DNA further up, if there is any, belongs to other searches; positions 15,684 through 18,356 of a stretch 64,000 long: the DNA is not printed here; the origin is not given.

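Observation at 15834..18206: Single-polypeptide fusion of glucose-6-phosphate dehydrogenase and short-form 6-phosphogluconate dehydrogenase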

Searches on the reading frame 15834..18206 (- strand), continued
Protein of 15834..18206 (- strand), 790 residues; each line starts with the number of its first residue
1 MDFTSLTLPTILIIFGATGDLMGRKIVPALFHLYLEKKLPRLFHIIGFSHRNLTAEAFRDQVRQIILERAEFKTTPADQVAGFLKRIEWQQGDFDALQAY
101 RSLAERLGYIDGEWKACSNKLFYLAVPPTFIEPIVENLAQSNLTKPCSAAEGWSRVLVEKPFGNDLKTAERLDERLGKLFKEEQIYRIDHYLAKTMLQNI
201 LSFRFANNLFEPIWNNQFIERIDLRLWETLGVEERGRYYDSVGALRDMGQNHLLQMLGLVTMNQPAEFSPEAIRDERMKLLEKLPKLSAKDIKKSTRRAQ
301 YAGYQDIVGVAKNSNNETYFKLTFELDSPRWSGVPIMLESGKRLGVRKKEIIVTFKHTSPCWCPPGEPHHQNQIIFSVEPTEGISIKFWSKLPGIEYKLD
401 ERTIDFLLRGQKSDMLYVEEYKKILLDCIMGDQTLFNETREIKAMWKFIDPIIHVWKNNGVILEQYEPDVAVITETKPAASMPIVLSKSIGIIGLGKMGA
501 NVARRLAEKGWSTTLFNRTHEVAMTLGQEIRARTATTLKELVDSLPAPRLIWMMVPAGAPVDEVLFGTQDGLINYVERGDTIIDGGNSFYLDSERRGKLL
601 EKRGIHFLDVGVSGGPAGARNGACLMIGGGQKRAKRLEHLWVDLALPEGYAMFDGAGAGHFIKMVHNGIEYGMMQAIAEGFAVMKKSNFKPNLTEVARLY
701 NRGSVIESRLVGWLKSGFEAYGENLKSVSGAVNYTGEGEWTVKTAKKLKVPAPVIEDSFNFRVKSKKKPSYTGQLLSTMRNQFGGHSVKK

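Call 8: list_cluster_members(proteins=[P0001, P0002, P0003, P0004, P0005, P0006, P0020, P0025, P0063, P0078])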
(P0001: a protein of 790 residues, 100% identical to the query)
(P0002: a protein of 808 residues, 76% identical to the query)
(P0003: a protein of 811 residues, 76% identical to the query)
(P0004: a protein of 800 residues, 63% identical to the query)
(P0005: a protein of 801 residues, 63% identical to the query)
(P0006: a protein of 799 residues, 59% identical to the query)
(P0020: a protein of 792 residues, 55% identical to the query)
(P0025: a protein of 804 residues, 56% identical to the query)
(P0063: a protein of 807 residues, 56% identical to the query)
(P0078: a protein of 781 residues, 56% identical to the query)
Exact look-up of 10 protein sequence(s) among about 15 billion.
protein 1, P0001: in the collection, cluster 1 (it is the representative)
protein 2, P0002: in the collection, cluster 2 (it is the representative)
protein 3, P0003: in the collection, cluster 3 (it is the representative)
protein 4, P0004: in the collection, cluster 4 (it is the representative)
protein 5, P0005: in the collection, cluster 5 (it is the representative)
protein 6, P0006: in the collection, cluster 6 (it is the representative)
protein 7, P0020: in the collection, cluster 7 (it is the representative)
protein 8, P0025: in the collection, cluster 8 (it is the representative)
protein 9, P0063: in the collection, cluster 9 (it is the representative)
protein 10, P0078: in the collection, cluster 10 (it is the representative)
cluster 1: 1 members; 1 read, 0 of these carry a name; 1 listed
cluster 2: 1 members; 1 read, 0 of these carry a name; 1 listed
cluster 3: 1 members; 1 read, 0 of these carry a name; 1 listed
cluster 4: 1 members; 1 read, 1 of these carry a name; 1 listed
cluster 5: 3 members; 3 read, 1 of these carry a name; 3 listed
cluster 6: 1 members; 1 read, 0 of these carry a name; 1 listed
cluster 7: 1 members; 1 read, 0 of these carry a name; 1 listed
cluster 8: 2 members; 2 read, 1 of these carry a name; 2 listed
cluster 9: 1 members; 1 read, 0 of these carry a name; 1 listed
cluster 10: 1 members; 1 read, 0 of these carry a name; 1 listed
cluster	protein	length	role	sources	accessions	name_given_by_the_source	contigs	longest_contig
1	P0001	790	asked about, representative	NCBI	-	-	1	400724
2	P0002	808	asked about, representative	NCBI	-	-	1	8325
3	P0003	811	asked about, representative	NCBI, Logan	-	-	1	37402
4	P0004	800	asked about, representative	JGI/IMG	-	glucose-6-phosphate 1-dehydrogenase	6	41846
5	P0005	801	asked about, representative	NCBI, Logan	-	-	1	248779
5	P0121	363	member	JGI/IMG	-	6-phosphogluconate dehydrogenase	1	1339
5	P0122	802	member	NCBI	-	-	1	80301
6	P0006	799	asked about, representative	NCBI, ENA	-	-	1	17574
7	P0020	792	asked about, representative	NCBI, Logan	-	-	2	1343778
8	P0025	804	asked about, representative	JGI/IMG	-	glucose-6-phosphate 1-dehydrogenase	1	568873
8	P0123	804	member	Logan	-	-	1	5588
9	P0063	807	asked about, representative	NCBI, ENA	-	-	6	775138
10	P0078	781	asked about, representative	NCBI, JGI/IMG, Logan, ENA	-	-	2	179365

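Call 10: find_related_loci(query=window:15834-18206:-, collection=genome_contigs, flank=10000)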
Query window:15834-18206:- (790 aa) in genome_contigs; peptide patterns used: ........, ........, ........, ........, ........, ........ (x = any residue, [..] = any of these).
600 stretches matched a pattern (row limit reached: there are more); 573 encode a relative of the query (tblastn E <= 1e-3); the best 80 are kept; 80 distinct loci.
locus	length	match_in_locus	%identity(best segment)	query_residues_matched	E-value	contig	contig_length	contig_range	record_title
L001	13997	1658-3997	64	8-786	0e+0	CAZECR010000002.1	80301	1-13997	MAG TPA_asm: uncultured Gammaproteobacteria bacterium isolate SRP286056_co1_68 genome assembly, contig: NODE_250_length_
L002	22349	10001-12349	63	7-788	0e+0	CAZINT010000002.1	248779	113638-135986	MAG TPA_asm: uncultured Gammaproteobacteria bacterium isolate SRP257259_co1_139 genome assembly, contig: NODE_30_length_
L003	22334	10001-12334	63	7-786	0e+0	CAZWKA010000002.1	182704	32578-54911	MAG TPA_asm: uncultured Gammaproteobacteria bacterium isolate SRP286056_co1_500 genome assembly, contig: NODE_42_length_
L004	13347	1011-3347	55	7-788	0e+0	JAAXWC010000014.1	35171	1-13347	MAG: Candidatus Roizmanbacteria bacterium isolate W9_Combined_metabat1_114 W9_Combined_metabat1_114_NODE_670, whole geno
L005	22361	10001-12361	53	3-789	0e+0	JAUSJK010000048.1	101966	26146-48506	MAG: bacterium isolate E14_metabat.bin.3 E14_k141_831116, whole genome shotgun sequence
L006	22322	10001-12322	54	8-789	0e+0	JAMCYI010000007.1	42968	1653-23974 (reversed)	MAG: Patescibacteria group bacterium isolate FK_Sedi_B_Bin.358 NODE_2376_length_42968_cov_19.84, whole genome shotgun se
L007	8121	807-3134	50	9-786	0e+0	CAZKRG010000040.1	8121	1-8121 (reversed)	MAG TPA_asm: uncultured Candidatus Saccharibacteria bacterium isolate SRP093762_co1_1 genome assembly, contig: NODE_4954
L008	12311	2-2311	49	28-786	0e+0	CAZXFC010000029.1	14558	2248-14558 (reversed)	MAG TPA_asm: uncultured Candidatus Saccharibacteria bacterium isolate SRP269290_co1_801 genome assembly, contig: NODE_57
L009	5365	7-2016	51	111-788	0e+0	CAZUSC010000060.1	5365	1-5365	MAG TPA_asm: uncultured Candidatus Saccharibacteria bacterium isolate binchicken_co203_424 genome assembly, contig: k141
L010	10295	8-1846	55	176-789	0e+0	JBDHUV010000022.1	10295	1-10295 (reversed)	MAG: Candidatus Levyibacteriota bacterium isolate AS-MESO-3CA.413 NODE_28005_length_10295_cov_6.963104, whole genome sho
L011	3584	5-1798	56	196-789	0e+0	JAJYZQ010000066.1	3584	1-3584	MAG: bacterium isolate FK5.bin30 NODE_47391_length_3584_cov_1.179636, whole genome shotgun sequence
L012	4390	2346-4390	50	4-687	0e+0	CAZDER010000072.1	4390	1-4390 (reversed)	MAG TPA_asm: uncultured Gammaproteobacteria bacterium isolate binchicken_co248_212 genome assembly, contig: NODE_38271_l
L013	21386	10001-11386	49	8-480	5e-140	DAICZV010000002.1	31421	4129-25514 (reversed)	MAG TPA_asm: bacterium isolate clean1825 NODE_2_length_31421_cov_4.363036, whole genome shotgun sequence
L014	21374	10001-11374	48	9-470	4e-133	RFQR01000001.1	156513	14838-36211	MAG: bacterium isolate WB4_3_0878 contig_100_0, whole genome shotgun sequence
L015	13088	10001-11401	40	6-460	6e-109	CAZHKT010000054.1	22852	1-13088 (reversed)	MAG TPA_asm: uncultured Acidobacteriota bacterium isolate binchicken_co274_142 genome assembly, contig: NODE_5800_length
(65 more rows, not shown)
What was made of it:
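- The trees are neighbour-joining on a sample biased toward the query's peptide patterns (call 10). The titles of the three closest GTDB representatives, and of L012 (call 10).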

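Call 11: find_encoding_contigs(protein=P0001, flank=10000, max_places=3)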
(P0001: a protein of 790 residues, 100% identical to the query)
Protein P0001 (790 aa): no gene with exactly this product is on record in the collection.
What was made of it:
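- Tried and rejected: Exact look-up of the window protein's contig returned nothing (call 11).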

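Call 19: find_encoding_contigs(protein=P0003, flank=10000, max_places=3)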
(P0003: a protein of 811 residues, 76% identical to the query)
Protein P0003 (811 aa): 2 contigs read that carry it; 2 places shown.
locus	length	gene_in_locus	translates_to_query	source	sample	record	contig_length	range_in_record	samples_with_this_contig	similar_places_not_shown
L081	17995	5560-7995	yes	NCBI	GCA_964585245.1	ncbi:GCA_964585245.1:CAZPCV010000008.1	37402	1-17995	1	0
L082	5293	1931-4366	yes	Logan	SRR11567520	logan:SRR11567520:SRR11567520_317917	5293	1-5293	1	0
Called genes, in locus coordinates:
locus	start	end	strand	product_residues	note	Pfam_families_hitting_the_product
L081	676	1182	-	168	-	-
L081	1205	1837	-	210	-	PF00702:Hydrolase, PF12710:HAD, PF13419:HAD_2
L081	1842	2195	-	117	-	-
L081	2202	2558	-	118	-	-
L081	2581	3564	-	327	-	PF01207:Dus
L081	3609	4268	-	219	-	PF01182:Glucosamine_iso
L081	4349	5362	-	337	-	PF03951:Gln-synt_N, PF00120:Gln-synt_C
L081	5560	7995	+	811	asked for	PF00479:G6PD_N, PF02781:G6PD_C, PF01488:Shikimate_DH (weak), PF02826:2-Hacid_dh_C (faint), PF03446:NAD_binding_2, PF03807:F420_oxidored (weak), PF00393:6PGD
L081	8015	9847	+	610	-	PF00456:Transketolase_N, PF13292:DXP_synthase_N, PF00676:E1_dh (weak), PF02779:Transket_pyr, PF02780:Transketolase_C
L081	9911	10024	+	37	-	-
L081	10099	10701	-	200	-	PF00881:Nitroreductase, PF14512:TM1586_NiRdase (faint)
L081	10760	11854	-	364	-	PF00383:dCMP_cyt_deam_1, PF14437:MafB19-deam, PF01872:RibD_C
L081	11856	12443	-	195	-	PF00925:GTP_cyclohydro2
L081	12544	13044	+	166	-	-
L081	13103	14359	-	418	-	PF07690:MFS_1, PF12832:MFS_1_like, PF07690:MFS_1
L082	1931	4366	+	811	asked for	PF00479:G6PD_N, PF02781:G6PD_C, PF01488:Shikimate_DH (weak), PF02826:2-Hacid_dh_C (faint), PF03446:NAD_binding_2, PF03807:F420_oxidored (weak), PF00393:6PGD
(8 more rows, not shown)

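Call 20: find_encoding_contigs(protein=P0002, flank=10000, max_places=3)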
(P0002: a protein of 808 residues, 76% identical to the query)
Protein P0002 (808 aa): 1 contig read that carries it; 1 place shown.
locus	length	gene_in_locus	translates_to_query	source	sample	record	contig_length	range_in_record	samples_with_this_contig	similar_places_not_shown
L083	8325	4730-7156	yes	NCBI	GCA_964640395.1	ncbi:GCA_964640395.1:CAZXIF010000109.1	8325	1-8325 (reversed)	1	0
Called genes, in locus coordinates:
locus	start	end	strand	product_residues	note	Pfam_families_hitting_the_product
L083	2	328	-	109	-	?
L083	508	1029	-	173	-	-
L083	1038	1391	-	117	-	-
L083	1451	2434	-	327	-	PF01207:Dus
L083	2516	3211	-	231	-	PF01182:Glucosamine_iso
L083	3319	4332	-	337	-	PF03951:Gln-synt_N, PF00120:Gln-synt_C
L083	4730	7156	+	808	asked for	PF00479:G6PD_N, PF01408:GFO_IDH_MocA (faint), PF02781:G6PD_C, PF01488:Shikimate_DH (weak), PF03446:NAD_binding_2, PF00393:6PGD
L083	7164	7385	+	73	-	-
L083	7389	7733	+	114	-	-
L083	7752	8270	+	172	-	PF13292:DXP_synthase_N, PF00456:Transketolase_N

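Call 30: search_solved_structures(query=window:15834-18206:-, max_evalue=1e-20, show_alignments=0)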
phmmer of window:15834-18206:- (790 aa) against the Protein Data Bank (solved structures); distinct sequences matched with E-value up to 1e-20: 64 (the best 60 are shown).
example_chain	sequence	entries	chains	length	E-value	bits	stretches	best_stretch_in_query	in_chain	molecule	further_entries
9emm_A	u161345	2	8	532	3.2e-94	319.8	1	9-457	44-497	Glucose-6-phosphate 1-dehydrogenase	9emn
7zve_G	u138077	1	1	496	2.7e-81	277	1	11-455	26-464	Glucose-6-phosphate 1-dehydrogenase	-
7zve_C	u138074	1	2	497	2.7e-81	277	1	11-455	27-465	Glucose-6-phosphate 1-dehydrogenase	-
6va8_A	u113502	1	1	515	2.7e-81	277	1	11-455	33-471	Glucose-6-phosphate 1-dehydrogenase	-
7zvd_N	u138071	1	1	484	2.7e-81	277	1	11-455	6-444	Glucose-6-phosphate 1-dehydrogenase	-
7zve_B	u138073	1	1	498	2.7e-81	277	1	11-455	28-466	Glucose-6-phosphate 1-dehydrogenase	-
2bh9_A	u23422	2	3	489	2.7e-81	277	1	11-455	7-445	GLUCOSE-6-PHOSPHATE 1-DEHYDROGENASE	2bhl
7zve_D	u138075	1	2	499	2.7e-81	277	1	11-455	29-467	Glucose-6-phosphate 1-dehydrogenase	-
7zve_E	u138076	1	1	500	2.7e-81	277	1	11-455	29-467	Glucose-6-phosphate 1-dehydrogenase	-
7zve_A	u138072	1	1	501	2.7e-81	277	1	11-455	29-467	Glucose-6-phosphate 1-dehydrogenase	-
6va0_A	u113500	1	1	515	3e-81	276.9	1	11-455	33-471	Glucose-6-phosphate 1-dehydrogenase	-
6va9_A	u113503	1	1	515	3e-81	276.9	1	11-455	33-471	Glucose-6-phosphate 1-dehydrogenase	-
6e08_L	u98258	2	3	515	3e-81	276.9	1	11-455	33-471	Glucose-6-phosphate 1-dehydrogenase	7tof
7snf_A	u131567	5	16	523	3.2e-81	276.8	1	11-455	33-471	Glucose-6-phosphate 1-dehydrogenase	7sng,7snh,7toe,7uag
6vaq_A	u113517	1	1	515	7.8e-81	275.5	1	11-455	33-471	Glucose-6-phosphate 1-dehydrogenase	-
1dpg_A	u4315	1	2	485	2.5e-70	240.8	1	8-467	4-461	GLUCOSE 6-PHOSPHATE DEHYDROGENASE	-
1e77_A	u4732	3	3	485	1.2e-69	238.5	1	8-467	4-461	GLUCOSE 6-PHOSPHATE 1-DEHYDROGENASE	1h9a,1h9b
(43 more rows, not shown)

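Call 41: search_protein_representatives(protein=window:15834-18206:-)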
Query: 790 residues. Proteins with E-value up to 0.001 (for the whole library): 29607; up to 1e-10: 13279; up to 1e-30: 4102. The best 150 are listed.
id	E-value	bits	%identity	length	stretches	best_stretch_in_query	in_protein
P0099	7.8e-286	966.7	56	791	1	7-789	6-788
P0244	1.7e-257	873.0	53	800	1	7-789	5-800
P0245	8.4e-219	745.0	45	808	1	8-788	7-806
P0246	3.5e-217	739.7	46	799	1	8-788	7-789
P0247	5.0e-212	722.6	55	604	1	7-601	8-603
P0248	1.6e-205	701.1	47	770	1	8-788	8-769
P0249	1.1e-203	695.1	53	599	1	192-788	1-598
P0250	5.1e-189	646.6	45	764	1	11-789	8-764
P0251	4.3e-183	626.9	40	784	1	6-788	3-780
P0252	5.4e-179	613.4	45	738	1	8-789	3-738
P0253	3.9e-175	600.6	42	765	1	10-788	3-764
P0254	8.7e-173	592.9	41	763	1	11-787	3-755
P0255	4.7e-164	564.0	40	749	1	10-790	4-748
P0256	6.3e-157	540.4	54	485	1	7-470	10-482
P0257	1.2e-155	536.2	52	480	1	5-475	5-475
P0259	3.0e-137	475.3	50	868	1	8-451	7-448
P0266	1.3e-131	456.7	39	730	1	9-787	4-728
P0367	2.7e-90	320.1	36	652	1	9-469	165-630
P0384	7.9e-89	315.2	38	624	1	4-459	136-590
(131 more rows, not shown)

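Call 42: list_cluster_members(proteins=[P0244, P0245, P0246, P0248, P0250, P0251, P0253, P0255, P0266, P0259])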
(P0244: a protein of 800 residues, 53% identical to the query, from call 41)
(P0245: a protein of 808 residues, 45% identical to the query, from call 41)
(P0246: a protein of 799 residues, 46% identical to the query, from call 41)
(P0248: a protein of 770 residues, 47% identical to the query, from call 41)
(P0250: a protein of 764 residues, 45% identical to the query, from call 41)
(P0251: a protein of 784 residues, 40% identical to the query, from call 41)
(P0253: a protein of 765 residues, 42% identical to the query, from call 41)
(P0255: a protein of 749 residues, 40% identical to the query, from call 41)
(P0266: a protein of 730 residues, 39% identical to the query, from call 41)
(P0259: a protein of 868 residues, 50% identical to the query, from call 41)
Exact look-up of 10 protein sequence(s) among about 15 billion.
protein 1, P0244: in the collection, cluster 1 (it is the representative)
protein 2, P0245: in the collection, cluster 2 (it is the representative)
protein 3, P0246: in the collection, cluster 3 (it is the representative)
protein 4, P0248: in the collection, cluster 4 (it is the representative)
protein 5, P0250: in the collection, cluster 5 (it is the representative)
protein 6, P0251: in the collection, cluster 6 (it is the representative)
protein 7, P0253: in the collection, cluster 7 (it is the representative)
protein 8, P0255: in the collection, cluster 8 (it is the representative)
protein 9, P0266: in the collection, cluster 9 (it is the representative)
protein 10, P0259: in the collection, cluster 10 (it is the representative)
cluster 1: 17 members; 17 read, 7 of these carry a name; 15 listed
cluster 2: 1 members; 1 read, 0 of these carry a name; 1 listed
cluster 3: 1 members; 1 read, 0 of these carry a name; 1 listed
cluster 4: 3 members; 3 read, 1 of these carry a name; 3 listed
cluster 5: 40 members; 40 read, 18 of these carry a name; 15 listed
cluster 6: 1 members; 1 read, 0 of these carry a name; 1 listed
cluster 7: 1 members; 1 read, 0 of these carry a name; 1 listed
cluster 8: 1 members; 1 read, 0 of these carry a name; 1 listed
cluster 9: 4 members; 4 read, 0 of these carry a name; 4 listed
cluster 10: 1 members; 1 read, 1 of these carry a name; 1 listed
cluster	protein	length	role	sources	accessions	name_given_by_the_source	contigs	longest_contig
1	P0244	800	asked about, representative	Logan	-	-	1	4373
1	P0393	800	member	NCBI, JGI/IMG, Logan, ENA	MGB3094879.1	MAG: glucose-6-phosphate dehydrogenase [Microgenomates group bacterium]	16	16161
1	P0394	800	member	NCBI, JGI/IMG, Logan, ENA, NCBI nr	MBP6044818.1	glucose-6-phosphate dehydrogenase [Candidatus Woesebacteria bacterium] | glucose-6-phosphate 1-dehydrogenase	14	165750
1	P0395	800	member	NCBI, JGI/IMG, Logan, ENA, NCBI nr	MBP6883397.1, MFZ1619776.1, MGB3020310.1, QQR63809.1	MAG: glucose-6-phosphate dehydrogenase [Microgenomates group bacterium] | glucose-6-phosphate dehydrogenase [Candidatus Woesebacteria bacterium]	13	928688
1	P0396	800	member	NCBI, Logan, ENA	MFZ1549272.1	MAG: glucose-6-phosphate dehydrogenase [Microgenomates group bacterium]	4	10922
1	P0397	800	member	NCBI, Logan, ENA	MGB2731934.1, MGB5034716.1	MAG: glucose-6-phosphate dehydrogenase [Microgenomates group bacterium]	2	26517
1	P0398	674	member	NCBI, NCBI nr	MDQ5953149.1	MAG: glucose-6-phosphate 1-dehydrogenase, partial [Patescibacteria group bacterium] | glucose-6-phosphate 1-dehydrogenase [Patescibacteria group bacterium]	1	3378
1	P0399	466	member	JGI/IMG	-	6-phosphogluconate dehydrogenase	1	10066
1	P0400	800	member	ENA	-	-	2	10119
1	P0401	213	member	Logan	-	-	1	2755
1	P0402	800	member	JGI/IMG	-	-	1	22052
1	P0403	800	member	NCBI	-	-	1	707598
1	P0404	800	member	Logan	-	-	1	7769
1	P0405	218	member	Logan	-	-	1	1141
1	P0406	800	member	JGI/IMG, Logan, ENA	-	-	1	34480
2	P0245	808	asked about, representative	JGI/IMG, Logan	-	-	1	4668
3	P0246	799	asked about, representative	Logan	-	-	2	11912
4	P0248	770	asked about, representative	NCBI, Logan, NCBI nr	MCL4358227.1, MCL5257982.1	MAG: glucose-6-phosphate dehydrogenase [Patescibacteria group bacterium] | glucose-6-phosphate dehydrogenase [Patescibacteria group bacterium]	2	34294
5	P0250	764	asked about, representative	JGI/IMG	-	-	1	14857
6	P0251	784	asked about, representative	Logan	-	-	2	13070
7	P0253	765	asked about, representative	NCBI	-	-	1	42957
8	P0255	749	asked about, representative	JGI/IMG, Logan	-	-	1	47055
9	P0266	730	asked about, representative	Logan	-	-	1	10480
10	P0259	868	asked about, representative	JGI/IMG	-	glucose-6-phosphate 1-dehydrogenase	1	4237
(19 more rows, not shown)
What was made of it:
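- One carrier contig is 928,688 bp, from a Woesebacteria genome (QQR63809.1, call 42).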
